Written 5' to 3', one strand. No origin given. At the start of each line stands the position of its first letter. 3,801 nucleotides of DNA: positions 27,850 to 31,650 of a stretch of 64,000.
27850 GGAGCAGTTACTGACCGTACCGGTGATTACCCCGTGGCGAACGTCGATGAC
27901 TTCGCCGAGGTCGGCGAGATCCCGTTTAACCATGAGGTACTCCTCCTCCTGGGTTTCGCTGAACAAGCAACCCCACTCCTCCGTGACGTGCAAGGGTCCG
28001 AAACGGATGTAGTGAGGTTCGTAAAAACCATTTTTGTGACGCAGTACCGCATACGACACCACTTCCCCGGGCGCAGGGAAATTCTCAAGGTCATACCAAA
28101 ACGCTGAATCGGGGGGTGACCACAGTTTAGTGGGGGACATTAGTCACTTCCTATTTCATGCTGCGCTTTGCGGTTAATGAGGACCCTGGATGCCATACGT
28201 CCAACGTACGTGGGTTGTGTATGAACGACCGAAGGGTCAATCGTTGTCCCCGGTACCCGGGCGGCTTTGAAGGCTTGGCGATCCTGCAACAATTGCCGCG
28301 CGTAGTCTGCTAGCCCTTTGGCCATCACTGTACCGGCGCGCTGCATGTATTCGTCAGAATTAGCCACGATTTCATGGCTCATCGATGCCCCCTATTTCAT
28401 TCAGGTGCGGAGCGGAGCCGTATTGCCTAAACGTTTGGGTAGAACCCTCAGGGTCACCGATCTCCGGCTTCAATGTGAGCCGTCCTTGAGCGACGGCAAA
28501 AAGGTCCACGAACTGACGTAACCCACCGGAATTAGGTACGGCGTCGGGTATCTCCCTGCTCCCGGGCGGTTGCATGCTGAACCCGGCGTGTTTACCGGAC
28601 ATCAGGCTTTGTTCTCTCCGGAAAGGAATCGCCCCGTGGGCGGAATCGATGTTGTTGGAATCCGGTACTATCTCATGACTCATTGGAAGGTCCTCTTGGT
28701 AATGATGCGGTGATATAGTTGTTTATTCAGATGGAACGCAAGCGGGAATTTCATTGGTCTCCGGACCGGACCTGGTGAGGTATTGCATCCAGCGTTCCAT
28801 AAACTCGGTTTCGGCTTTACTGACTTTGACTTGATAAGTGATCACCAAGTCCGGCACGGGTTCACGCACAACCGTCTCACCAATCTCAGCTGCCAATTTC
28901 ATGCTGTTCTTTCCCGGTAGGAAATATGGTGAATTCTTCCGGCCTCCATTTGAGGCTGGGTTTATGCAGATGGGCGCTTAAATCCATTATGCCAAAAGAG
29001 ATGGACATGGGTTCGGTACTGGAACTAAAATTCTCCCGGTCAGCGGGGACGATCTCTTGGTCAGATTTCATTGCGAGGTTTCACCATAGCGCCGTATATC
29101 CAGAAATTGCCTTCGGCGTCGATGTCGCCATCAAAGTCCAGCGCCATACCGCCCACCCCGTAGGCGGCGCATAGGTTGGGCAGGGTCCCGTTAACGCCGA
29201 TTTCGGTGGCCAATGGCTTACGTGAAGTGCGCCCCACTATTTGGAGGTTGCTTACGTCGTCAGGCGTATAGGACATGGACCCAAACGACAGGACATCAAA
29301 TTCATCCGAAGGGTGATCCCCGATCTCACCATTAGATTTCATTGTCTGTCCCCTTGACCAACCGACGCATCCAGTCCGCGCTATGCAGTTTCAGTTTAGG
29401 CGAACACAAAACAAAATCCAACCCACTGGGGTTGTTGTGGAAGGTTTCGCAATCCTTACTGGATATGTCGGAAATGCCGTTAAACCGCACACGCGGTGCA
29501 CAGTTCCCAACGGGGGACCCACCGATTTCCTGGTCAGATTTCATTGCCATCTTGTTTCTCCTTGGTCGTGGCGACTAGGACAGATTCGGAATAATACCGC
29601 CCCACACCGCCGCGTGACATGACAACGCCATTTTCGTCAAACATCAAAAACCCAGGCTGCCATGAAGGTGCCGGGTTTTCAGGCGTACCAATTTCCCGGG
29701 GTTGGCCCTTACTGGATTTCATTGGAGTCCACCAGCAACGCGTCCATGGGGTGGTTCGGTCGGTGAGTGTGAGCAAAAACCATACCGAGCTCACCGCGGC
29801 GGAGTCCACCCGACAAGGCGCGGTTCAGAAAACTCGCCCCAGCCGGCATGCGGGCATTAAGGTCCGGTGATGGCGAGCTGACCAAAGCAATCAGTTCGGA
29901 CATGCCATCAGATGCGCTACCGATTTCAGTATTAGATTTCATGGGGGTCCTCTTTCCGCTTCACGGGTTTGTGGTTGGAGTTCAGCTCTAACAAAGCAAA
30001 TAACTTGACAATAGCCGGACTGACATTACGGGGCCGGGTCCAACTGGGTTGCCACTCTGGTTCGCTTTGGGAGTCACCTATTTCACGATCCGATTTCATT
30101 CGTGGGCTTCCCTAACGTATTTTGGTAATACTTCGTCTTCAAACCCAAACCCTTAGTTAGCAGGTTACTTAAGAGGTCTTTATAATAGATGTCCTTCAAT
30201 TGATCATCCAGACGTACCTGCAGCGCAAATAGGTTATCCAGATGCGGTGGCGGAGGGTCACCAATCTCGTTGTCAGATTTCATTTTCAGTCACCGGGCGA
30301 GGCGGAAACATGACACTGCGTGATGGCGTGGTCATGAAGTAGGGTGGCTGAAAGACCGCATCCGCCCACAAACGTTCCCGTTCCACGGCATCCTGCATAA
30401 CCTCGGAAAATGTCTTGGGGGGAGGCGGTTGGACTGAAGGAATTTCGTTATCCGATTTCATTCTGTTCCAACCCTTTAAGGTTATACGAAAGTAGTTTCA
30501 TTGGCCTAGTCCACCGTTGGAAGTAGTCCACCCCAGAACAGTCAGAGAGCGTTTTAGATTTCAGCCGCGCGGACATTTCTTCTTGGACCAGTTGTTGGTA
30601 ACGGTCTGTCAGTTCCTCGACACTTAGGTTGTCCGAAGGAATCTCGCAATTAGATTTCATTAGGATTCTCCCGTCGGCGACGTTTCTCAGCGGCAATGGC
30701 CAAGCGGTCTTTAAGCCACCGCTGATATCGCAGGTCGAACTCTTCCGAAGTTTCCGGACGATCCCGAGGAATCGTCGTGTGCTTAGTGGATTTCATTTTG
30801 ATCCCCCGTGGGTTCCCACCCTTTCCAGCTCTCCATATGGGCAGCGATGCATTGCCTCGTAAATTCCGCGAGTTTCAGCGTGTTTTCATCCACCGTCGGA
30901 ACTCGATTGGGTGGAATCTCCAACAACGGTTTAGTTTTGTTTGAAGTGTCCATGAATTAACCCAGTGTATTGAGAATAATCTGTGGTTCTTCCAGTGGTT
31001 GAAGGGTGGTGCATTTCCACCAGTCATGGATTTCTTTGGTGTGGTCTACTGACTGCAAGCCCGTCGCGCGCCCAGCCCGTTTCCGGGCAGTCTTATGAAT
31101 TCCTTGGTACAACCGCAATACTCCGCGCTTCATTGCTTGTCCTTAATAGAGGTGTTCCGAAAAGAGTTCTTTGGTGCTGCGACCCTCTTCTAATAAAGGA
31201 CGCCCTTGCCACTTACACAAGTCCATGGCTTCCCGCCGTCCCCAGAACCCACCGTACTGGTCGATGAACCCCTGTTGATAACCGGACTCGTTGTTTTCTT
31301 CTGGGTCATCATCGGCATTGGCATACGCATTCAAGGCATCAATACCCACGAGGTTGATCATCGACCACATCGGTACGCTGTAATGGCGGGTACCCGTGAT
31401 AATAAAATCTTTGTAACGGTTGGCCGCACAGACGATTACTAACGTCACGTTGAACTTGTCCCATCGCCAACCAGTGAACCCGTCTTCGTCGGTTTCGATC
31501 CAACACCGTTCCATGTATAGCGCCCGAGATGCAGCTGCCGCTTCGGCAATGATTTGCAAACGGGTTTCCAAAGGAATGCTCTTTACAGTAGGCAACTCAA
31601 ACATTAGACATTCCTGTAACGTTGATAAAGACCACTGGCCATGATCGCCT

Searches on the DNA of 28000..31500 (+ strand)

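Call 7: search_dna_similar(query=window:28000-31500:+, collection=phages, mode=distant, max_rows=20)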
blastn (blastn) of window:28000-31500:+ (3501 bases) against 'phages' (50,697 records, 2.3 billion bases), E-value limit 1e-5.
Records with a match: 10; places in all: 10; records where one place covers at least 80% of the query: 0.
Best place of each record, by identity: 60-80% 10.
By first word of the organism name: Pseudomonas 10.
By host as written in the record: Pseudomonas aeruginosa 4; - 3; Pseudomonas syringae actinidae 2; Pseudomonas aeruginosa BWKH36 1.
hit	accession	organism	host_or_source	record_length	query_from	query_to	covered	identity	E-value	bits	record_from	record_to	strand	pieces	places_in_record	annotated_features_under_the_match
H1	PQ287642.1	Pseudomonas phage HHBS36_1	Pseudomonas aeruginosa BWKH36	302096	3310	3501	5%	73.2%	9e-21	109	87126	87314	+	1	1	hypothetical protein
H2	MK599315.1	Pseudomonas phage PA1C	Pseudomonas aeruginosa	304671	3310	3501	5%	73.2%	9e-21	109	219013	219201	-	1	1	hypothetical protein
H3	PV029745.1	Pseudomonas phage phiHQ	Pseudomonas aeruginosa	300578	3307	3501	6%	70.1%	3e-13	85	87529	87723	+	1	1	hypothetical protein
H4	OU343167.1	Pseudomonas phage vB_PaeM_phiLBG22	-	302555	3310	3501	5%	70.6%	1e-13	87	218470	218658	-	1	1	record has no annotation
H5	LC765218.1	Pseudomonas phage BRkr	Pseudomonas aeruginosa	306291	3310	3501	5%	70.1%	1e-12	82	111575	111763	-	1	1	hypothetical protein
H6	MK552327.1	Pseudomonas phage Psa21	Pseudomonas syringae actinidae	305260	3337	3501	5%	74.0%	2e-15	92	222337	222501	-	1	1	hypothetical protein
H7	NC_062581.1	Pseudomonas phage Psa21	Pseudomonas syringae actinidae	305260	3337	3501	5%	74.0%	2e-15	92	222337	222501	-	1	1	hypothetical protein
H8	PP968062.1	Pseudomonas phage HPP-Temi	Pseudomonas aeruginosa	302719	3381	3501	3%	78.0%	2e-16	96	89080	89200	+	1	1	hypothetical protein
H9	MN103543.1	Pseudomonas phage vB_PaeM_PS119XW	-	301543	3381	3501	3%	76.4%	1e-13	87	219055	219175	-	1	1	hypothetical protein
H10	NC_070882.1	Pseudomonas phage vB_PaeM_PS119XW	-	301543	3381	3501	3%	76.4%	1e-13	87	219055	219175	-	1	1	hypothetical protein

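Call 11: get_annotated_region(hit=H2, flank=6000)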
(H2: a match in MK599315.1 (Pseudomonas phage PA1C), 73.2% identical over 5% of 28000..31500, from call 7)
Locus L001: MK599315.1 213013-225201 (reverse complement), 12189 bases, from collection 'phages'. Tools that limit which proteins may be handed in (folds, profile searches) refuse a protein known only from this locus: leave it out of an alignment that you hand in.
description: Pseudomonas phage PA1C, complete genome.
organism: Pseudomonas phage PA1C (NCBI taxid 2562177)
taxonomy: Viruses; Duplodnaviria; Heunggongvirae; Uroviricota; Caudoviricetes
host: Pseudomonas aeruginosa; source: -; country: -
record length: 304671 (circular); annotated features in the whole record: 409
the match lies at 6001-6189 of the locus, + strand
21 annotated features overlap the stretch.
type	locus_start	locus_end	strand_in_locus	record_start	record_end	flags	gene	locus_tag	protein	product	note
CDS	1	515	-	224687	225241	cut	-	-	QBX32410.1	hypothetical protein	-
CDS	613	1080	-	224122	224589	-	-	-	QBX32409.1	hypothetical protein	similar to PHIKZ216 Pseudomonas virus phiKZ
CDS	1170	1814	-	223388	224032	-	-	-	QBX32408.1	deoxycytidine triphosphate deaminase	similar to Pseudomonas phage PhiPA3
CDS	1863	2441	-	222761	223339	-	-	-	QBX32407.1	hypothetical protein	similar to Pseudomonas phage PA02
CDS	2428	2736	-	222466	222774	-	-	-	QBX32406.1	hypothetical protein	-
CDS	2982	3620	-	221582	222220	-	-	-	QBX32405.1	hypothetical protein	similar to PHIKZ207 Pseudomonas virus phiKZ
CDS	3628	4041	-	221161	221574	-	-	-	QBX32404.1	hypothetical protein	-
CDS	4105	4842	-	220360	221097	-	-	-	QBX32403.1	7-cyano-7-deazaguanine synthase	-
CDS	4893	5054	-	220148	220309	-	-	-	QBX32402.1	hypothetical protein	-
CDS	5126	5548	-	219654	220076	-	-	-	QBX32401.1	hypothetical protein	-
CDS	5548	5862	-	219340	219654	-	-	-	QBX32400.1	hypothetical protein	-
CDS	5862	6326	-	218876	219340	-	-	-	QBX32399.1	hypothetical protein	similar to Pseudomonas phage 201phi2-1; putative Arn.3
CDS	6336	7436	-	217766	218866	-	-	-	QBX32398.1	hypothetical protein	similar to PHIKZ208 Pseudomonas virus phiKZ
CDS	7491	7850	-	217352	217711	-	-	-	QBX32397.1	hypothetical protein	similar to Pseudomonas phage 201phi2-1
CDS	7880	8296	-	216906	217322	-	-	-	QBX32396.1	hypothetical protein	similar to PHIKZ040 Pseudomonas virus phiKZ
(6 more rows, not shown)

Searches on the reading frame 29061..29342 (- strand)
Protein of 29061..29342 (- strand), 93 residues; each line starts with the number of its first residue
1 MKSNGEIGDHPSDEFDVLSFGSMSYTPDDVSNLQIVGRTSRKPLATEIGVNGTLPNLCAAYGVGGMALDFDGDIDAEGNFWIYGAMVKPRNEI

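Call 8: search_protein_families(library=pfam, max_evalue=10, proteins=[window:29061-29342:-])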
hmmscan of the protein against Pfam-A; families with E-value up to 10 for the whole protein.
window:29061-29342:- (93 aa): 0 families

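Call 38: search_dna_similar(query=window:29061-29342:-, collection=phages, mode=protein, max_evalue=10, max_rows=10)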
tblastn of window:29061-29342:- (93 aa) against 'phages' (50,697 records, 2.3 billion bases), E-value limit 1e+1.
Records with a match: 62; places in all: 62; records where one place covers at least 80% of the query: 0.
Best place of each record, by identity: <60% 62.
By first word of the organism name: Escherichia 30; Campylobacter 18; Mycobacterium 11; Shigella 3.
By host as written in the record: Campylobacter jejuni 18; Escherichia coli K-12 MG1655 12; Escherichia coli 7; Escherichia coli K514 5; Mycobacterium abscessus GD40 2; Escherichia coli K-12 MG1655 del pstSCAB-phoU::kan 2; Shigella flexneri ATCC 12022 2; Mycobacterium abscessus GD35 1; and 13 more.
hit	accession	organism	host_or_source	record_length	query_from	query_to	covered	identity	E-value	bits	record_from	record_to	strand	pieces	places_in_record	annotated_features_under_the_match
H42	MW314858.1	Mycobacterium phage phiGD20-1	Mycobacterium abscessus GD35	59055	10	44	38%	40.0%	7e+0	30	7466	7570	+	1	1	12: tail assembly chaperone | 11: tail assembly chaperone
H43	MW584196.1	Mycobacterium phage prophiGD27-1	Mycobacterium abscessus GD27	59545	10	44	38%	40.0%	7e+0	30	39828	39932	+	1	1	96: tail assembly chaperone | 95: tail assembly chaperone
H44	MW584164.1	Mycobacterium phage prophiGD57-2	Mycobacterium abscessus GD57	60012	10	44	38%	40.0%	7e+0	30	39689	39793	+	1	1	96: tail assembly chaperone | 95: tail assembly chaperone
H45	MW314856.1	Mycobacterium phage phiGD22-1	Mycobacterium abscessus GD40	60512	10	44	38%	40.0%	7e+0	30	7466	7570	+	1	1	12: tail assembly chaperone | 11: tail assembly chaperone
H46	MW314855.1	Mycobacterium phage phiGD23-1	Mycobacterium abscessus GD40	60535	10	44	38%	40.0%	7e+0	30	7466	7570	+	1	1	12: tail assembly chaperone | 11: tail assembly chaperone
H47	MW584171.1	Mycobacterium phage prophiGD22-1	Mycobacterium abscessus GD22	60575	10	44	38%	40.0%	7e+0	30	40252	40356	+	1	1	97: tail assembly chaperone | 96: tail assembly chaperone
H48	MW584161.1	Mycobacterium phage prophiGD17-2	Mycobacterium abscessus GD17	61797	10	44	38%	40.0%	7e+0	30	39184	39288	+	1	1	92: tail assembly chaperone | 91: tail assembly chaperone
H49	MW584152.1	Mycobacterium phage prophiGD11-1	Mycobacterium abscessus GD11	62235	10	44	38%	40.0%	7e+0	30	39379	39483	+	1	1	94: tail assembly chaperone | 93: tail assembly chaperone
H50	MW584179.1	Mycobacterium phage prophiGD43A-1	Mycobacterium abscessus GD43A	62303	10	44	38%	40.0%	7e+0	30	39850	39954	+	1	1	92: tail assembly chaperone | 91: tail assembly chaperone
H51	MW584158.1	Mycobacterium phage prophiGD20-1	Mycobacterium abscessus GD20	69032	10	44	38%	40.0%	7e+0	30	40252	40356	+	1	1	96: tail assembly chaperone | 95: tail assembly chaperone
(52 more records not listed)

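Call 48: search_protein_families(library=phrogs, max_evalue=10, proteins=[window:29061-29342:-])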
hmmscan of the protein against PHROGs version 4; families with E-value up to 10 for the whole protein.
window:29061-29342:- (93 aa): 0 families

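Call 54: find_related_loci(query=window:29061-29342:-, collection=metagenome_contigs, flank=5000)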
Query window:29061-29342:- (93 aa) in metagenome_contigs; peptide patterns used: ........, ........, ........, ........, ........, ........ (x = any residue, [..] = any of these).
187 stretches matched a pattern, but none encodes a relative of the query by tblastn (E <= 1e-3).

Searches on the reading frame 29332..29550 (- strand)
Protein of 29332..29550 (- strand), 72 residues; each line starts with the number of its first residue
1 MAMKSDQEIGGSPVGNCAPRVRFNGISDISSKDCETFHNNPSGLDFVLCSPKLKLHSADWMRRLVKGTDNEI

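Call 8: search_protein_families(library=pfam, max_evalue=10, proteins=[window:29332-29550:-])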
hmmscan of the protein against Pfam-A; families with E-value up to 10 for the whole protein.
window:29332-29550:- (72 aa): 0 families

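Call 39: search_dna_similar(query=window:29332-29544:-, collection=phages, mode=protein, max_evalue=10, max_rows=10)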
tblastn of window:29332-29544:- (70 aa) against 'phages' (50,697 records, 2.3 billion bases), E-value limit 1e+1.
Records with a match: 14; places in all: 14; records where one place covers at least 80% of the query: 0.
Best place of each record, by identity: <60% 14.
By first word of the organism name: Listeria 4; Haemophilus 4; Bacillus 2; Yersinia 2; Escherichia 2.
By host as written in the record: - 5; Listeria monocytogenes 4; Bacillus thuringiensis 2; Yersinia enterocolitica 324 2; Haemophilus influenzae 1.
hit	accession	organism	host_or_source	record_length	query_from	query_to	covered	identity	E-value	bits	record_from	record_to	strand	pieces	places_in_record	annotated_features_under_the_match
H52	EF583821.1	Bacillus phage 0305phi8-36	Bacillus thuringiensis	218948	11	62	74%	31.8%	4e-1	33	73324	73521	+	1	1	ORF154: virion structural protein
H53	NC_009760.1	Bacillus phage 0305phi8-36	Bacillus thuringiensis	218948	11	62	74%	31.8%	4e-1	33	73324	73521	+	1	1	ORF154: tail protein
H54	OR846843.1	Listeria phage LM 4-11-1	Listeria monocytogenes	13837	14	56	61%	35.6%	2e+0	31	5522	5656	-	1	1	record has no annotation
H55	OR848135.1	Listeria phage LM 4-14-1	Listeria monocytogenes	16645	14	56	61%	35.6%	2e+0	31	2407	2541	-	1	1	record has no annotation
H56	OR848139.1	Listeria phage LM 4-14-1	Listeria monocytogenes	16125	14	56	61%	35.6%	3e+0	31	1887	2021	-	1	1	record has no annotation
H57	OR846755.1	Listeria phage LM 4-11-1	Listeria monocytogenes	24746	14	56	61%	35.6%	3e+0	31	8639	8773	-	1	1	record has no annotation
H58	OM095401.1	Yersinia phage vB_YenM_324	Yersinia enterocolitica 324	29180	11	48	54%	34.2%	4e+0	30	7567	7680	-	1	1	portal vertex protein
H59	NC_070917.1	Yersinia phage vB_YenM_324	Yersinia enterocolitica 324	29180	11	48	54%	34.2%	4e+0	30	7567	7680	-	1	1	portal vertex protein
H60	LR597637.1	Escherichia phage ESSI2_ev239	-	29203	11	42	46%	37.5%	5e+0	30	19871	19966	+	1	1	phage portal protein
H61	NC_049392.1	Escherichia phage ESSI2_ev239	-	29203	11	42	46%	37.5%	5e+0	30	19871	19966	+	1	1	portal protein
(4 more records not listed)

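Call 48: search_protein_families(library=phrogs, max_evalue=10, proteins=[window:29332-29544:-])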
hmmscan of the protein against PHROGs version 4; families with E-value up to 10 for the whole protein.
window:29332-29544:- (70 aa): 0 families
